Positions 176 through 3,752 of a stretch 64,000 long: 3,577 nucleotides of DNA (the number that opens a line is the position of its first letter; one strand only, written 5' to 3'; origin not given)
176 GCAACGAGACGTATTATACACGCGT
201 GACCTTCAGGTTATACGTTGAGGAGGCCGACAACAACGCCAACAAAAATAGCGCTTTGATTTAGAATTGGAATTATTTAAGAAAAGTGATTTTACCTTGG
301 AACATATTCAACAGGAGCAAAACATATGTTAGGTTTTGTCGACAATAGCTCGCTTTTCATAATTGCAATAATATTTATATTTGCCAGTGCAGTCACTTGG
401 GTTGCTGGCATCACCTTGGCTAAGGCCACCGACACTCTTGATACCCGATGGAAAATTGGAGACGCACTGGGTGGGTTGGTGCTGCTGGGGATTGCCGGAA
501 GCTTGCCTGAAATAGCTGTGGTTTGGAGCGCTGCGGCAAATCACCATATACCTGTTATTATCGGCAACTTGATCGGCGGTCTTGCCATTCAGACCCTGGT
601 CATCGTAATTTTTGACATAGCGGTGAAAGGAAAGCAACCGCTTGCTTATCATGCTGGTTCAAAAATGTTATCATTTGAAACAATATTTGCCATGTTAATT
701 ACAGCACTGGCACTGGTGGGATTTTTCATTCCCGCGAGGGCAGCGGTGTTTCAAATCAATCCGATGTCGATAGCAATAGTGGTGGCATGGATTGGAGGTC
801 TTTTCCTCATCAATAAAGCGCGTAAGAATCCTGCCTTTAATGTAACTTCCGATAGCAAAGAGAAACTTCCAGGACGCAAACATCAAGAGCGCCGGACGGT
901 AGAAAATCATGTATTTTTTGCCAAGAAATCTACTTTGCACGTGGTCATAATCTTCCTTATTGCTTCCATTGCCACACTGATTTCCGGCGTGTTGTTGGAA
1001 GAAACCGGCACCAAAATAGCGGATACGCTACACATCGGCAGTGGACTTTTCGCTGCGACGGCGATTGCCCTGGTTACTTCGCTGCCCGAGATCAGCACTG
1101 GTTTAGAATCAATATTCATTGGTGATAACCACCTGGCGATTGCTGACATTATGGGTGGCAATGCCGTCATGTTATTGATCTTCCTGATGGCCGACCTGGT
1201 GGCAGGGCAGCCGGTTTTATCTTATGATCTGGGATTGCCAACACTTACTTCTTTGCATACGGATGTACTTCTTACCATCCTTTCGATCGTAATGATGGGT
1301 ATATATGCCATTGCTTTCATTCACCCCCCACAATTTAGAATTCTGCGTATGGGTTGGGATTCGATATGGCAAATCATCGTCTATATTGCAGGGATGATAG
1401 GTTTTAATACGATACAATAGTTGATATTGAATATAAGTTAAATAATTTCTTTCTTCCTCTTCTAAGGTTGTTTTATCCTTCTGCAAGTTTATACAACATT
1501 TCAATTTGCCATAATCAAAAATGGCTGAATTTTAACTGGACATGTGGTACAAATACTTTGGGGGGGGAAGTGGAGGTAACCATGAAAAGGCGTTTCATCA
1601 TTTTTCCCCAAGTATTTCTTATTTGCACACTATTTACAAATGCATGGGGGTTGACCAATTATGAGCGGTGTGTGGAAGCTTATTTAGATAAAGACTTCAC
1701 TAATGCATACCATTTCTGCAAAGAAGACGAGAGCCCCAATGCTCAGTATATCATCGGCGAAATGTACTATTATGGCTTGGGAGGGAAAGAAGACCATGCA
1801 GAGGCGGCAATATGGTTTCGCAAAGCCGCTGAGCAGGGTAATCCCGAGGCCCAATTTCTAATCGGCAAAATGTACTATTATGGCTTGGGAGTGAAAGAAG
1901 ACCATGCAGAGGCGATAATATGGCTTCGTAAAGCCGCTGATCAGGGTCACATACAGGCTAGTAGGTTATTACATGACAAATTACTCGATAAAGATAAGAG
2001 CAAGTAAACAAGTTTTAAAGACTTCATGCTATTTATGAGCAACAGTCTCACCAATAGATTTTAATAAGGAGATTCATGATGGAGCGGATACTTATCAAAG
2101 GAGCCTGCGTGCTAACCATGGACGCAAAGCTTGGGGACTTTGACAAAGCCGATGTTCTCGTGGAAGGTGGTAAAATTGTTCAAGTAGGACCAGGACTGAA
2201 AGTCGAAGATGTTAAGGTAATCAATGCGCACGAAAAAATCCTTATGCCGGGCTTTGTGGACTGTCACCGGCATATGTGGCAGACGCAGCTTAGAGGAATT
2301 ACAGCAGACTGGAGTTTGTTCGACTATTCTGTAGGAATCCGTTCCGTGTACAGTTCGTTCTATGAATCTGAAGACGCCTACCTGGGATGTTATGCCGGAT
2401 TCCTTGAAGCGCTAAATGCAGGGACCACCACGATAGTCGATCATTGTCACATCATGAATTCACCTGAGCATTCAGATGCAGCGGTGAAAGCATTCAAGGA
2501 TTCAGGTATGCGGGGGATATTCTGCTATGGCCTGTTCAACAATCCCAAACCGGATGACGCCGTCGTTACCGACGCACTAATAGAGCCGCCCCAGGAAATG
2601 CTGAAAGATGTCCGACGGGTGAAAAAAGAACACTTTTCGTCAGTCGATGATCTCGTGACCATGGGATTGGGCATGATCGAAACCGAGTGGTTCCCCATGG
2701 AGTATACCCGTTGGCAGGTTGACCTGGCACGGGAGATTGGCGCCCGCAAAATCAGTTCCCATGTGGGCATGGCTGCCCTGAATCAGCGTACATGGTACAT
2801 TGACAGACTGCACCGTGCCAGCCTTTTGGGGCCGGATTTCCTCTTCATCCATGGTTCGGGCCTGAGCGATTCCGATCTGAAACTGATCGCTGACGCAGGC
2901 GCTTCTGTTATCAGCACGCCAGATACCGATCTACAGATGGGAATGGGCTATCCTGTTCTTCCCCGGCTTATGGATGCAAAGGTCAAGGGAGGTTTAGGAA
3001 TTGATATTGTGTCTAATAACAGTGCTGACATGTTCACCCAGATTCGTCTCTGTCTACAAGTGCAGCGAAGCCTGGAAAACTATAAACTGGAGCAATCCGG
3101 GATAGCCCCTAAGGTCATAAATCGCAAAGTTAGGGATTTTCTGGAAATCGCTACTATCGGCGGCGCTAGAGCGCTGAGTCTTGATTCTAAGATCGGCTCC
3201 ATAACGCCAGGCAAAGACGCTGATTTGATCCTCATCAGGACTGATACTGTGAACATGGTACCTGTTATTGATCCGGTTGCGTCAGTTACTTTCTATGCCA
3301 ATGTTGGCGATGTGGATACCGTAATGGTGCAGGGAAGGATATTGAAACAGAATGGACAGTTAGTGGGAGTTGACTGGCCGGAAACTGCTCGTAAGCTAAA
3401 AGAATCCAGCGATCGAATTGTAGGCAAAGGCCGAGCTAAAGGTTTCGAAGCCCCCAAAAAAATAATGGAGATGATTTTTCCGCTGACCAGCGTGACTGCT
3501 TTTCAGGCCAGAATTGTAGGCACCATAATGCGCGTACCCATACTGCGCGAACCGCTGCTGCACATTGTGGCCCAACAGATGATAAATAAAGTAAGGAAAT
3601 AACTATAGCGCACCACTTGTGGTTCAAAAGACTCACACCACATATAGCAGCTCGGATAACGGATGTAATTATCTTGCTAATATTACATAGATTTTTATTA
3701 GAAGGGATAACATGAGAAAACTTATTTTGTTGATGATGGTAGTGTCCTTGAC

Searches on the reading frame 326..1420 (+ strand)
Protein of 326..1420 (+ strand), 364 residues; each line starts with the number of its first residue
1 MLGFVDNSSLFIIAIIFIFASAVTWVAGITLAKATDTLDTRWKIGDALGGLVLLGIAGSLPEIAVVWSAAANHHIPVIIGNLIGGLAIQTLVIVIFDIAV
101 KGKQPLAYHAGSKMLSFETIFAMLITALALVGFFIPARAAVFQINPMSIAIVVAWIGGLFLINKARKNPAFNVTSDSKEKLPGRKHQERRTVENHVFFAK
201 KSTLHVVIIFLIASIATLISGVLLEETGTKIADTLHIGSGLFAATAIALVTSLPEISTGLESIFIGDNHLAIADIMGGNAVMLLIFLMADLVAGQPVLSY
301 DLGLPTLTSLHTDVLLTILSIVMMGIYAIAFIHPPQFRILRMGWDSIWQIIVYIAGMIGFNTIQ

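Call 34: search_protein_families(library=pfam, proteins=[window:326-1420:+], max_evalue=0.000001)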
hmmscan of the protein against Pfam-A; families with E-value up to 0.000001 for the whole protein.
window:326-1420:+ (364 aa): 1 family
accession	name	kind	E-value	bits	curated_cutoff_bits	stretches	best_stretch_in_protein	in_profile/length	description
PF01699.29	Na_Ca_ex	-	7.8e-13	49.1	24.9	0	14-153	3-140/151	Sodium/calcium exchanger protein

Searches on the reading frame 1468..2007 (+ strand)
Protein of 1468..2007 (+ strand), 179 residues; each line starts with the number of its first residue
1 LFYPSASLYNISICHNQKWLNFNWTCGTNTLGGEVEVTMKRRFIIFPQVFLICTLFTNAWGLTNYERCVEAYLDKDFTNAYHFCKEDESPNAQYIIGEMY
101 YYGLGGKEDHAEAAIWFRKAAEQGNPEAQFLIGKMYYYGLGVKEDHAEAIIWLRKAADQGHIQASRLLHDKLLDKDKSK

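Call 34: search_protein_families(library=pfam, proteins=[window:1468-2007:+], max_evalue=0.000001)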
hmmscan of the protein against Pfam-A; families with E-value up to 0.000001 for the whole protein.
window:1468-2007:+ (179 aa): 1 family
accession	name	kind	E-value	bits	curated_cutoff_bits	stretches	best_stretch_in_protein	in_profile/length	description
PF08238.18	Sel1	-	5.8e-24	84.1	30.7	2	126-161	1-36/36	Sel1 repeat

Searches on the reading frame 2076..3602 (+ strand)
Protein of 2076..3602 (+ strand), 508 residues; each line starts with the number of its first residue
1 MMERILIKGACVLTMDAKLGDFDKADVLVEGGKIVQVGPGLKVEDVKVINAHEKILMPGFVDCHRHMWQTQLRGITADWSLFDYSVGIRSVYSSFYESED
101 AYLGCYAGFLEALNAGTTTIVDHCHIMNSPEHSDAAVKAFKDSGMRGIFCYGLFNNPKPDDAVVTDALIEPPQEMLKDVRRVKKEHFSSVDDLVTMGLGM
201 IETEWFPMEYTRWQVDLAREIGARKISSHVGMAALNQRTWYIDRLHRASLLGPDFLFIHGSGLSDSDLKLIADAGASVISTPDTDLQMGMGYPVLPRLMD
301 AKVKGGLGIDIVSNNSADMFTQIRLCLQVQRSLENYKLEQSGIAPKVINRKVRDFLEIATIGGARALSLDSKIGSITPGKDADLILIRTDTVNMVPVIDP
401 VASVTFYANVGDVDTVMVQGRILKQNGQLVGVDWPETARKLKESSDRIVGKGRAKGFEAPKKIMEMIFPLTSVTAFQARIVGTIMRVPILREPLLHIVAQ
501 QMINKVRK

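Call 34: search_protein_families(library=pfam, proteins=[window:2076-3602:+], max_evalue=0.000001)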
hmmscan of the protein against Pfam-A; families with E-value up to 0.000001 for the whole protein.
window:2076-3602:+ (508 aa): 2 families
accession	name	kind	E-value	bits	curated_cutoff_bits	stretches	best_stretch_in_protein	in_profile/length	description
PF01979.26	Amidohydro_1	-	1.2e-35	123.8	25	1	55-422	1-344/345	Amidohydrolase family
PF07969.17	Amidohydro_3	-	3.6e-12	47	29.7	0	257-422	310-470/472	Amidohydrolase family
